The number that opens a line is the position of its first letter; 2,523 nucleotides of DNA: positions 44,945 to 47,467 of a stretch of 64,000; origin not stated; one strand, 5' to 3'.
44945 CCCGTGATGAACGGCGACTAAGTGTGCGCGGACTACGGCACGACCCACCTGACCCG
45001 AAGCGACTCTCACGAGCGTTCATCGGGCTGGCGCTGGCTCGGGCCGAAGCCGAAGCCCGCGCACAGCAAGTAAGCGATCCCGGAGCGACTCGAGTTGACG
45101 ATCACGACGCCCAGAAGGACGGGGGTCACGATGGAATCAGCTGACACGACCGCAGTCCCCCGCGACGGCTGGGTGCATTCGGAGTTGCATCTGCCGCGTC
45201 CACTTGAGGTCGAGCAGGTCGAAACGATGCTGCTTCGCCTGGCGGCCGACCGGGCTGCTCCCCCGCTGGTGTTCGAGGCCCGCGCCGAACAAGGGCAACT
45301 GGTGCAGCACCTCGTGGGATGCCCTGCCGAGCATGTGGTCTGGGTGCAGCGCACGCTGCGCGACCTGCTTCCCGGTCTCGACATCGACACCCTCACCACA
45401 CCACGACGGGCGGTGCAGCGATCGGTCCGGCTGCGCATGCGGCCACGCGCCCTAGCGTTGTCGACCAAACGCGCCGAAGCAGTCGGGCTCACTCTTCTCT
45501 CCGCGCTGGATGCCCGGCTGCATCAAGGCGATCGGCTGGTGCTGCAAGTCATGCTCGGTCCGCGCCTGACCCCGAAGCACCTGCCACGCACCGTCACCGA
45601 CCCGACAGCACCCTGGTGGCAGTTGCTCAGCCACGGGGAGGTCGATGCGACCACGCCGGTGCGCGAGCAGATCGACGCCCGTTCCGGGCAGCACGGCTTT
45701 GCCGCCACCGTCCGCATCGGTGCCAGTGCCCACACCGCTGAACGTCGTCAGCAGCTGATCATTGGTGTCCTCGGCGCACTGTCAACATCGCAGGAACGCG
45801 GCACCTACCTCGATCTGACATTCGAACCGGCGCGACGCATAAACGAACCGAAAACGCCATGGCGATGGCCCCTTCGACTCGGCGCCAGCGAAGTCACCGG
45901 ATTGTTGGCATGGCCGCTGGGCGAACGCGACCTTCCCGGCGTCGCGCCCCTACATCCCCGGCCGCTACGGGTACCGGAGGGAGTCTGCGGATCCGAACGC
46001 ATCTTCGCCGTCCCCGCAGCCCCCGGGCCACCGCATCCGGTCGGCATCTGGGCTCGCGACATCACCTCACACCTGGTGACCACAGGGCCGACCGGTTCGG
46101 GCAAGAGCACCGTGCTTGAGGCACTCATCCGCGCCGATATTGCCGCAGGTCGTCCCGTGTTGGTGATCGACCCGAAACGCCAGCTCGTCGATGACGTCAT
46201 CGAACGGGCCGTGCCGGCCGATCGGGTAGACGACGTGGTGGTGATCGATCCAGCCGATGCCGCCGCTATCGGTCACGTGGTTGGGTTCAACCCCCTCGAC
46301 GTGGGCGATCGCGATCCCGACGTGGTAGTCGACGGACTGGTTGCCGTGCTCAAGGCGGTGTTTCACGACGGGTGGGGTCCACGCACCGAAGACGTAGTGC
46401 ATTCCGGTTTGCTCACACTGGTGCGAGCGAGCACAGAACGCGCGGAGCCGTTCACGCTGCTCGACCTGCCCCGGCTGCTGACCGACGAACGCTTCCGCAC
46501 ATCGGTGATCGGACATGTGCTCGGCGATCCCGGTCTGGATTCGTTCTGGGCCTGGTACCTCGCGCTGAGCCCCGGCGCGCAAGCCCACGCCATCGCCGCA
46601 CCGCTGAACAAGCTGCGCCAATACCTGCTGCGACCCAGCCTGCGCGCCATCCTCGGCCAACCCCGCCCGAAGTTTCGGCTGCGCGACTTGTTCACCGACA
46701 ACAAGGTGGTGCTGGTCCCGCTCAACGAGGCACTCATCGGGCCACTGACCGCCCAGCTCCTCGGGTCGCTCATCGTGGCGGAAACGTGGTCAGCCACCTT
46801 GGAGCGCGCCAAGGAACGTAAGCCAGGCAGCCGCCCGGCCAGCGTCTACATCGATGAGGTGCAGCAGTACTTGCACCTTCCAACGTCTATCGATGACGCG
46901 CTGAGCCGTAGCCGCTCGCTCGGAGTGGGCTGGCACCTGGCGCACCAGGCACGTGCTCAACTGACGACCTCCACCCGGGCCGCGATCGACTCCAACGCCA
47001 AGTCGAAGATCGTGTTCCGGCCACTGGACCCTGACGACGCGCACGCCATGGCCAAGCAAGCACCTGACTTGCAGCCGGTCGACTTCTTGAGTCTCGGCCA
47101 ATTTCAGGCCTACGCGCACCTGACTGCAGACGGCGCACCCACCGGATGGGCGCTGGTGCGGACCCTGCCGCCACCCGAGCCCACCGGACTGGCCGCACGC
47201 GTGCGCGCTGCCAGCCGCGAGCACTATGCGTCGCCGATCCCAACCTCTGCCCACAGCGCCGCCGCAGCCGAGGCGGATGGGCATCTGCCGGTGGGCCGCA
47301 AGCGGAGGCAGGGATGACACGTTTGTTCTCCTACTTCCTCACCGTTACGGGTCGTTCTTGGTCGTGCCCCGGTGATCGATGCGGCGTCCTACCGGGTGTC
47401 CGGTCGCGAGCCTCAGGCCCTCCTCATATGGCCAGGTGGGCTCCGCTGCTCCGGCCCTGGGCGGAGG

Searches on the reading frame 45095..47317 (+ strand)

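Call 102: search_protein_families(library=padloc, proteins=[window:45095-47317:+], max_evalue=0.00001)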
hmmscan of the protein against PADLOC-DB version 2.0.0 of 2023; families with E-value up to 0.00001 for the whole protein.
window:45095-47317:+ (740 aa): 1 family
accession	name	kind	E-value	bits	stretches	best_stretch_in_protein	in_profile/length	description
PDLC04140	mad8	-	2e-17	61.7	1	325-669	28-278/314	mads_8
